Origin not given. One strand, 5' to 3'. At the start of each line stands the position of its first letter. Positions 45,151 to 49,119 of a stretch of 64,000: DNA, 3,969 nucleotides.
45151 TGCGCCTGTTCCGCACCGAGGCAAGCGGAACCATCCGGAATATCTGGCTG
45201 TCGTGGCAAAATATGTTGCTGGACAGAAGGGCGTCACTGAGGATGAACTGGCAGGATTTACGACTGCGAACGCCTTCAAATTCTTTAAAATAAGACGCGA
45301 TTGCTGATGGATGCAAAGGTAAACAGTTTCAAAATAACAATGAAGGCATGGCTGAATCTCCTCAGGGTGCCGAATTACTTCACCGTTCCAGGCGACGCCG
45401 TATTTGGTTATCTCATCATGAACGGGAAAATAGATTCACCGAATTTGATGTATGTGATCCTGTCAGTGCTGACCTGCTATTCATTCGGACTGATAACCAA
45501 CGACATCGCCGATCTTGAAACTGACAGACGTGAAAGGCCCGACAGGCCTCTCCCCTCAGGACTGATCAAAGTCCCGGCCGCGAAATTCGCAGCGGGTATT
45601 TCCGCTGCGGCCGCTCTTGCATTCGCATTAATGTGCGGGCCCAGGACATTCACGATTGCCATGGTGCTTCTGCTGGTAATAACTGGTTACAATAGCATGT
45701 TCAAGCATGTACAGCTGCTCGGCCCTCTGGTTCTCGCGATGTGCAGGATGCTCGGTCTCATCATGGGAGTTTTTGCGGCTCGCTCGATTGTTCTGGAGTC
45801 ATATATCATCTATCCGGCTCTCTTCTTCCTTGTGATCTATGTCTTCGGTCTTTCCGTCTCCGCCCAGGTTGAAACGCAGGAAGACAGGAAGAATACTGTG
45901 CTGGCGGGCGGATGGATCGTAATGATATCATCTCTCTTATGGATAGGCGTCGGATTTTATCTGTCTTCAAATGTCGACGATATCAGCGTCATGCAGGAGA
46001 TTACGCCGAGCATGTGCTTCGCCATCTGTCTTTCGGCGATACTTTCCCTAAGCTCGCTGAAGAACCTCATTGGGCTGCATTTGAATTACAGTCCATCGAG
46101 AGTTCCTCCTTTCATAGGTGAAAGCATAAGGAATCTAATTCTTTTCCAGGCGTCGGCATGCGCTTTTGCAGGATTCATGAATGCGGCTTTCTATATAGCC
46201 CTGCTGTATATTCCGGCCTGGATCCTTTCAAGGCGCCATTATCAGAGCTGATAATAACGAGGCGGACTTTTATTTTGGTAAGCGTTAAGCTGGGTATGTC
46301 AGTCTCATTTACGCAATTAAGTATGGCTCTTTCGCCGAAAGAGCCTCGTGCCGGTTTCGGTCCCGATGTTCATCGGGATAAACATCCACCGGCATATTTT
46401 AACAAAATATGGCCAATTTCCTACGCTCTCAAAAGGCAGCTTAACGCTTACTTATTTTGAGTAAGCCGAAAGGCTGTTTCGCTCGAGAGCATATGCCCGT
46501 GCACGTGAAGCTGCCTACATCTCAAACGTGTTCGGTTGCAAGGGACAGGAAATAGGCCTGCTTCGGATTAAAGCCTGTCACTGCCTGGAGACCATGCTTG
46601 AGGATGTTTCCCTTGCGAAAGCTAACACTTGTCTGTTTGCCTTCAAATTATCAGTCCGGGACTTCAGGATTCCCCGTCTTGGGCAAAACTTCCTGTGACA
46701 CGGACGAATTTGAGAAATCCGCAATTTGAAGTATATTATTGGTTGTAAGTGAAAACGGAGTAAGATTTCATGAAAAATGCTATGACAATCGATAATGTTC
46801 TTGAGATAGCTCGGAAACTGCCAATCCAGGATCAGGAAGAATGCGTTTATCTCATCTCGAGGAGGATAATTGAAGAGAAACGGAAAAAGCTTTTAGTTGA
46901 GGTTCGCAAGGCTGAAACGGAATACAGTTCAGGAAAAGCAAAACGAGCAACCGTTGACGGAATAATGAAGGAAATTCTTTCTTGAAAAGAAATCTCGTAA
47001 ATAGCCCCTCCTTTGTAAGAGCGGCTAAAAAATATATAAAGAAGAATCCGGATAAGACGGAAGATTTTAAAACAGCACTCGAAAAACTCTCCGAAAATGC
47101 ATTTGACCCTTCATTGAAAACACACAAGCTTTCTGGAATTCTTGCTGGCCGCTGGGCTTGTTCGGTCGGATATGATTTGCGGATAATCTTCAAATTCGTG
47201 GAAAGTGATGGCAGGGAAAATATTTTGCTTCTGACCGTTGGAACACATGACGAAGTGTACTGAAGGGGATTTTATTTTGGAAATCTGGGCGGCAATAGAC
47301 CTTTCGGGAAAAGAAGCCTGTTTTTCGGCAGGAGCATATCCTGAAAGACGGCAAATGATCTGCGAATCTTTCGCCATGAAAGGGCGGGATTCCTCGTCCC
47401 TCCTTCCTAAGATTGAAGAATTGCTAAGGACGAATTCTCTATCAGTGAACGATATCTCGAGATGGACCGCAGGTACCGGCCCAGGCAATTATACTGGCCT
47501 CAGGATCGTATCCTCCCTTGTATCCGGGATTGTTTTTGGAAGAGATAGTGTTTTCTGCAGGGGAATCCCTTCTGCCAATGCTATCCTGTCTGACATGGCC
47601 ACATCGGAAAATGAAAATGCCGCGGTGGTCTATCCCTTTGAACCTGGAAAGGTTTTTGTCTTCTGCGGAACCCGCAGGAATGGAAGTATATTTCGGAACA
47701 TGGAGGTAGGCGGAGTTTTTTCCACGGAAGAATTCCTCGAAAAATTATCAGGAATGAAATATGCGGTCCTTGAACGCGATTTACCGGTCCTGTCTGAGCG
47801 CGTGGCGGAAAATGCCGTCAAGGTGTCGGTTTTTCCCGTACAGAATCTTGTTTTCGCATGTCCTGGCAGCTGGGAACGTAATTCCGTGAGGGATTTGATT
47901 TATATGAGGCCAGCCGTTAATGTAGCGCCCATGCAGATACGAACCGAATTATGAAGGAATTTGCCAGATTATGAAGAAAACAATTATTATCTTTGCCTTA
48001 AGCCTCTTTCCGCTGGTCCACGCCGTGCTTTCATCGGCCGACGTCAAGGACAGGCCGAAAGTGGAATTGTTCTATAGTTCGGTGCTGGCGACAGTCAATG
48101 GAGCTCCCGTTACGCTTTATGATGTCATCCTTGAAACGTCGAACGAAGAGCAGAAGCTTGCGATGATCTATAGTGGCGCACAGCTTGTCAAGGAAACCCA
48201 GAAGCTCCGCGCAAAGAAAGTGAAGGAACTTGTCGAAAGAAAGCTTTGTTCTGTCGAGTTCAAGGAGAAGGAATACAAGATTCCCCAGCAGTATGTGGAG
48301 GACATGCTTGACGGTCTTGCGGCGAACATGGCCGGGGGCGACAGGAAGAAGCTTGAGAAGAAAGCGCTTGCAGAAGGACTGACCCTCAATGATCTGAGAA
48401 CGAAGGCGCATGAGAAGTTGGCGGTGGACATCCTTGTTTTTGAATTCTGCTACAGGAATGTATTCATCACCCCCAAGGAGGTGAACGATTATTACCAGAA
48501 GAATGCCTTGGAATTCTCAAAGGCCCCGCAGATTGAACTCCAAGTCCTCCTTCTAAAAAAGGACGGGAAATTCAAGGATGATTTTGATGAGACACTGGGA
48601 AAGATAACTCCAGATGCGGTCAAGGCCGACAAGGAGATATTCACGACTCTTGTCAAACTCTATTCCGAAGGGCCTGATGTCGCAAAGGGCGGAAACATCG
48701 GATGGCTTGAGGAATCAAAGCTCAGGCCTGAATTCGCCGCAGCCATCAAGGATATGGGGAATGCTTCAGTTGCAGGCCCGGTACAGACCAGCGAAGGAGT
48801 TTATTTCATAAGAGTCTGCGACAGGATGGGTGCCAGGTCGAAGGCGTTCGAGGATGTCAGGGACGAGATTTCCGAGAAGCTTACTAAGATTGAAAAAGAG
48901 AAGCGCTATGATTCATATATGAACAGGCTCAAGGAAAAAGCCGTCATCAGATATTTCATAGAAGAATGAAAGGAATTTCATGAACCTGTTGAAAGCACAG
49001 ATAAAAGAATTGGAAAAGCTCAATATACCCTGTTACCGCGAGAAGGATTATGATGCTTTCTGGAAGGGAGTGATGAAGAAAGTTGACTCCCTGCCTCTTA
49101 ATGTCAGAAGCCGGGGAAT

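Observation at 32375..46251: GT-C-rich glycosylation island with a single lipid-sugar synthase and a UbiA prenyltransferase, but no flippase, polymerase or sugar-nucleotide genes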

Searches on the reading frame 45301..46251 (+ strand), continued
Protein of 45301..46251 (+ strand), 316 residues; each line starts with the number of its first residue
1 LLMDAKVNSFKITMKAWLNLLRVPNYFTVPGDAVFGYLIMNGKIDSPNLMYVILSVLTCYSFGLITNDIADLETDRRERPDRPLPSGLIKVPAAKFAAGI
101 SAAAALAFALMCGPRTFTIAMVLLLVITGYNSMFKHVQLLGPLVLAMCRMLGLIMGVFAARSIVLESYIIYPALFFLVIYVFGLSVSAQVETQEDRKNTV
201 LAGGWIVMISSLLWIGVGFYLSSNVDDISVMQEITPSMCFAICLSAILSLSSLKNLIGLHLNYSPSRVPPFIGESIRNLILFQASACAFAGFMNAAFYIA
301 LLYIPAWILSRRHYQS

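Call 75: search_solved_structures(query=A3, max_evalue=0.01, show_alignments=4)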
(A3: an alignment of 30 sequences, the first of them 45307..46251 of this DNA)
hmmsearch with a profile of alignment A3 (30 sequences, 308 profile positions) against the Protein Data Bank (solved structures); distinct sequences matched with E-value up to 0.01: 6.
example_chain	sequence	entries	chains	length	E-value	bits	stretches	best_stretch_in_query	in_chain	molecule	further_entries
6m31_A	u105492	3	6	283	4.4e-27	98.6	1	7-273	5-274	Digeranylgeranylglyceryl phosphate synthase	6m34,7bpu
4od4_A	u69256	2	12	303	5.9e-08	35.8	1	31-193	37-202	4-hydroxybenzoate octaprenyltransferase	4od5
9sas_C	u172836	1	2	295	1.1e-06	31.7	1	61-238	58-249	Chlorophyll a synthase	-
9sau_C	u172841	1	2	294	1.1e-06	31.6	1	61-217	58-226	Chlorophyll a synthase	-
8j8j_D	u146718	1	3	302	3e-06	30.2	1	53-178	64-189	Decaprenyl-phosphate phosphoribosyltransferase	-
4tq3_A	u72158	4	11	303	0.00011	25.1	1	76-247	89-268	Prenyltransferase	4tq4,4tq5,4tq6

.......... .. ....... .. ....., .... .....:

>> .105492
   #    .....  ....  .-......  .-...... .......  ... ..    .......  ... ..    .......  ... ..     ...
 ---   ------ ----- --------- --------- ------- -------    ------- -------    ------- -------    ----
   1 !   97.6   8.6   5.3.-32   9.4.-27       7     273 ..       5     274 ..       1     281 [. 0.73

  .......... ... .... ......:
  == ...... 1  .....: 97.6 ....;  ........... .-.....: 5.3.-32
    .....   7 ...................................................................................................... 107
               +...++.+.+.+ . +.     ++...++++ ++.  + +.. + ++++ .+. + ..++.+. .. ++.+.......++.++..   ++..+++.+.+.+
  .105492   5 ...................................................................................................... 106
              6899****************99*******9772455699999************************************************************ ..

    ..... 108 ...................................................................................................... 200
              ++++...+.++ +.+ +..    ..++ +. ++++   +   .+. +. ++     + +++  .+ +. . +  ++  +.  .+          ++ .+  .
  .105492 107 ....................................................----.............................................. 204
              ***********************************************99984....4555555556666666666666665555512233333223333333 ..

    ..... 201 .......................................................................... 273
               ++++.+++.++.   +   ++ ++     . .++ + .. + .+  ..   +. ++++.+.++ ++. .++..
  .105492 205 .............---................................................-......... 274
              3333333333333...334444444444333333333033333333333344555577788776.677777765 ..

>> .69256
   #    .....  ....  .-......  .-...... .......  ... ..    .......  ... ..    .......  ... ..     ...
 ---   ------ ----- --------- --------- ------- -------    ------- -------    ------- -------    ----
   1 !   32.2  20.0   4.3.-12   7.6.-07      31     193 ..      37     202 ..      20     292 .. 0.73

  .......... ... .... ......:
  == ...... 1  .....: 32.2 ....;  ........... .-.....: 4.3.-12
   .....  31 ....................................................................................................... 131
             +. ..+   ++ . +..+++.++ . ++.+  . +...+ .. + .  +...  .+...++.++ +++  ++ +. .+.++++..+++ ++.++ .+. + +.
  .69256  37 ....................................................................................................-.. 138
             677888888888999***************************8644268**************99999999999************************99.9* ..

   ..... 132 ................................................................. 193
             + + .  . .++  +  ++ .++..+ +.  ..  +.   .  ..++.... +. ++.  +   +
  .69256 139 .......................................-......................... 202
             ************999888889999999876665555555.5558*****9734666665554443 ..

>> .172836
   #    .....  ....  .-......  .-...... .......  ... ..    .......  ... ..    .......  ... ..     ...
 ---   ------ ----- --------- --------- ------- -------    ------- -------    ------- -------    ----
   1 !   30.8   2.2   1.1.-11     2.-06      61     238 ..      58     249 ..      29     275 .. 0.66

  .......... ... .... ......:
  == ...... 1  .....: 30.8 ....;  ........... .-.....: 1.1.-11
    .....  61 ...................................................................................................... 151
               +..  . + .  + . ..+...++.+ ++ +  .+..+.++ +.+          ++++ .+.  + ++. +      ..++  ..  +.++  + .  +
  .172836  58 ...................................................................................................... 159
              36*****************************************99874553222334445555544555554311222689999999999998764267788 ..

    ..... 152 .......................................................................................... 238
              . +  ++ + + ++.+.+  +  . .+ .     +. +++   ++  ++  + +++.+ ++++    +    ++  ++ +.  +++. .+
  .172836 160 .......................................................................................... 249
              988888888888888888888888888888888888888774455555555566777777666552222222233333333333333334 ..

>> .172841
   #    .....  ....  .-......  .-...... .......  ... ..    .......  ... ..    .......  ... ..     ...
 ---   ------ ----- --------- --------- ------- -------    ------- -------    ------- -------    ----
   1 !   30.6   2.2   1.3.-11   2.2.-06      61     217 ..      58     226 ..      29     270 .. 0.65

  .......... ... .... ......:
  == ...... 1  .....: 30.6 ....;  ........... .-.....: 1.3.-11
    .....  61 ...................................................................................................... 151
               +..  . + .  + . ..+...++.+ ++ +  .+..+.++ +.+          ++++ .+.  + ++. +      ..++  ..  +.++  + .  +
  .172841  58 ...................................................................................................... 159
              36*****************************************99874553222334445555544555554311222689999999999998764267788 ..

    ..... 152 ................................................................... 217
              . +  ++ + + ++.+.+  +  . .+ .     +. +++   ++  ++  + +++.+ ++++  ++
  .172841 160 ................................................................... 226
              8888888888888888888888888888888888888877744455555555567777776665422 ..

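Call 84: search_protein_families(library=ncbifam, proteins=[L104:2494-3330:+, L136:2864-4156:+, L141:8214-9410:+, L122:9527-10714:+, L088:758-1546:+, L096:5225-6016:+], max_evalue=0.00001)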
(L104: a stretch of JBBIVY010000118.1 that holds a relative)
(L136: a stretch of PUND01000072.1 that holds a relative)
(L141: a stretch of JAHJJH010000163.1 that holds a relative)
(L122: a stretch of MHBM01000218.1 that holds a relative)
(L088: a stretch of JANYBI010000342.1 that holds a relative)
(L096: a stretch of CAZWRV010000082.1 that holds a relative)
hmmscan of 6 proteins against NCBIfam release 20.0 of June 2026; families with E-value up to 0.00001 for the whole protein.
L104:2494-3330:+ (278 aa): 1 family
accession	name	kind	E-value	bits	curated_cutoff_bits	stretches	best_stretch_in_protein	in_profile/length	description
TIGR00010.1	TIGR00010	subfamily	3.7e-08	33.1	206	1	68-186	55-173/253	YchF/TatD family DNA exonuclease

L136:2864-4156:+ (430 aa): 0 families

L141:8214-9410:+ (398 aa): 7 families
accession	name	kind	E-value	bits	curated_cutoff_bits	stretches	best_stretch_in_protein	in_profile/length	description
NF004852.0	PRK06203.1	equivalog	6.4e-157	522.6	333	1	7-395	10-398/407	3-dehydroquinate synthase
TIGR01357.1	aroB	equivalog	4.2e-61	207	305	1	50-322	22-285/344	3-dehydroquinate synthase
TIGR04425.1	P_lya_rel_AroB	hypoth_equivalog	1e-43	149.7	400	1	104-319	68-280/348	AroB-related putative sugar phosphate phospholyase (cyclizing)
NF010627.0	PRK14021.1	equivalog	8.1e-33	113.6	565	1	108-324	259-481/542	bifunctional shikimate kinase/3-dehydroquinate synthase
NF010556.0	PRK13951.1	equivalog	9.9e-33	113.7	560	1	89-317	209-430/492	bifunctional shikimate kinase AroK/3-dehydroquinate synthase AroB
NF041822.1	daptide_DH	equivalog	1.3e-06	27.6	300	0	51-140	2-76/363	daptide-type RiPP biosynthesis dehydogenase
NF002022.0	PRK00843.1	equivalog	3.1e-06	26.4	413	0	118-208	87-172/350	NAD(P)-dependent glycerol-1-phosphate dehydrogenase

L122:9527-10714:+ (395 aa): 1 family
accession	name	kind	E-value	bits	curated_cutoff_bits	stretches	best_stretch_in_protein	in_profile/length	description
NF035939.1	TIM_EboE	equivalog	2.8e-121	404.9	250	1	11-389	1-378/379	metabolite traffic protein EboE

L088:758-1546:+ (262 aa): 5 families
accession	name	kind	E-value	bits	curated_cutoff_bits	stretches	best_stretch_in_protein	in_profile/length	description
TIGR00010.1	TIGR00010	subfamily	1.6e-65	221.1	206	1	3-257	1-252/253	YchF/TatD family DNA exonuclease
NF008075.0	PRK10812.1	equivalog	2.8e-52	177.5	438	1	20-259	25-257/265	metal-dependent hydrolase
NF007745.0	PRK10425.1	equivalog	1.2e-43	149.3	395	1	21-259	21-259/260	3'-5' ssDNA/RNA exonuclease TatD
NF008522.0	PRK11449.1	equivalog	4.3e-26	91.6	481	1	5-258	7-258/259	metal-dependent hydrolase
NF041926.1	QatD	equivalog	3e-22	78.9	230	1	6-253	4-237/239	Qat anti-phage system TatD family nuclease QatD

L096:5225-6016:+ (264 aa): 5 families
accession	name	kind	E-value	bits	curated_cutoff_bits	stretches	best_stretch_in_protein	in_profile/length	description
TIGR00010.1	TIGR00010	subfamily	1.2e-52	178.9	206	1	6-261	2-252/253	YchF/TatD family DNA exonuclease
NF008075.0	PRK10812.1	equivalog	4.1e-38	131.1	438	1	18-261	22-255/265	metal-dependent hydrolase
NF007745.0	PRK10425.1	equivalog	2.2e-34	118.9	395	1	17-261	16-257/260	3'-5' ssDNA/RNA exonuclease TatD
NF008522.0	PRK11449.1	equivalog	1.7e-20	73.3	481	1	4-260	4-256/259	metal-dependent hydrolase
NF041926.1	QatD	equivalog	1e-17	64.1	230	1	7-214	1-199/239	Qat anti-phage system TatD family nuclease QatD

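Call 85: search_protein_families(library=pfam, proteins=[L004:1967-3448:+], max_evalue=0.001)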
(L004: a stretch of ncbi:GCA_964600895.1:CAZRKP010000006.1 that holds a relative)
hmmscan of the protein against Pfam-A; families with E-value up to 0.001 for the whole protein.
L004:1967-3448:+ (493 aa): 2 families
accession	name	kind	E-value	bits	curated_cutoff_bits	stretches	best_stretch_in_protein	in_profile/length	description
PF02366.24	PMT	-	1.4e-08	35.1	22.7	1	134-241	87-199/245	Dolichyl-phosphate-mannose-protein mannosyltransferase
PF13231.12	PMT_2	-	0.0004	21.1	26.1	1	133-268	25-160/160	Dolichyl-phosphate-mannose-protein mannosyltransferase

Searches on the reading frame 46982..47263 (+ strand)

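Call 85: search_protein_families(library=pfam, proteins=[window:46982-47263:+], max_evalue=0.001)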
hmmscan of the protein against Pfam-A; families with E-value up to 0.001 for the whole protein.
window:46982-47263:+ (93 aa): 2 families
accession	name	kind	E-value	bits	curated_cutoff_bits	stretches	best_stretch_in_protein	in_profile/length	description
PF15738.11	YafQ_toxin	-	1.2e-08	35.5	30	1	5-92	3-86/88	Bacterial toxin of type II toxin-antitoxin system, YafQ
PF05016.21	ParE_toxin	-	5.7e-05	24.1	23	1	14-93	13-89/89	ParE toxin of type II toxin-antitoxin system, parDE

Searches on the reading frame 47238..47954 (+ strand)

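Call 6: search_protein_families(library=ncbifam, proteins=[window:47238-47954:+], max_evalue=0.001)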
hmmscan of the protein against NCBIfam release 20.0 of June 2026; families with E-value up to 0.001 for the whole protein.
window:47238-47954:+ (238 aa): 1 family
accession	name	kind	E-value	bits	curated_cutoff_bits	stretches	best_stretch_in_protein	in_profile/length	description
TIGR03725.1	T6A_YeaZ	equivalog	7e-15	55.6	69.3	1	19-186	3-169/212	tRNA (adenosine(37)-N6)-threonylcarbamoyltransferase complex dimerization subunit type 1 TsaB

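Call 7: search_protein_families(library=pfam, proteins=[window:47238-47954:+], max_evalue=0.001)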
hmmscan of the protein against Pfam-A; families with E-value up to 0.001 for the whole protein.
window:47238-47954:+ (238 aa): 1 family
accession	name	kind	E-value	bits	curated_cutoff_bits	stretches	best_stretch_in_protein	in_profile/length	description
PF00814.31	TsaD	-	1.6e-05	25.2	24.8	1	53-117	31-94/264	tRNA N6-adenosine threonylcarbamoyltransferase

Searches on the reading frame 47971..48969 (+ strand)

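Call 6: search_protein_families(library=ncbifam, proteins=[window:47971-48969:+], max_evalue=0.001)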
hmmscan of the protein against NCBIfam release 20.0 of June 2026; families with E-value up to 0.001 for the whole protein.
window:47971-48969:+ (332 aa): 7 families
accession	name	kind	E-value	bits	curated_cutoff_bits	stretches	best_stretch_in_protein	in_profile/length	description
NF000809.0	PRK00059.1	equivalog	4e-20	72.5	303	1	36-327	35-329/336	peptidylprolyl isomerase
NF008054.0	PRK10788.1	equivalog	7.1e-12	44.8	493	1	162-318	245-388/626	peptidylprolyl isomerase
NF008038.0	PRK10770.1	equivalog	2.6e-10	39.7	394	1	68-289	56-277/431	peptidylprolyl isomerase SurA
TIGR02933.1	nifM_nitrog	equivalog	6.4e-08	32.8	168.2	1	98-305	46-240/256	nitrogen fixation protein NifM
NF002846.0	PRK03095.1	equivalog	8.1e-08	32.1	361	1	220-325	155-258/287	peptidylprolyl isomerase PrsA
NF002827.0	PRK03002.1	equivalog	2e-06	27.1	343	1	237-316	177-251/285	peptidylprolyl isomerase PrsA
NF002824.0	PRK02998.1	subfamily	1.9e-05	24.2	360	1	78-306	44-242/283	peptidylprolyl isomerase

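Call 7: search_protein_families(library=pfam, proteins=[window:47971-48969:+], max_evalue=0.001)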
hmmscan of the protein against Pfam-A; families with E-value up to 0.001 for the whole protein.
window:47971-48969:+ (332 aa): 5 families
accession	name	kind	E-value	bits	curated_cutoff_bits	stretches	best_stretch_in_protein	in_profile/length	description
PF13145.12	Rotamase_2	-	5.2e-11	43.9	27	1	166-298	1-121/121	PPIC-type PPIASE domain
PF00639.27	Rotamase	-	6.5e-10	40.3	21.7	1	215-282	27-95/97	PPIC-type PPIASE domain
PF13616.12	Rotamase_3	-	2.1e-07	31.9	22.5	1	215-285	45-115/116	PPIC-type PPIASE domain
PF13623.11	SurA_N_2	-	8.2e-05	22.9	28.5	1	6-116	14-122/145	SurA-like N-terminal domain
PF13624.11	SurA_N_3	-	0.0003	21.1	27.2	1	6-152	14-158/162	SurA-like N-terminal domain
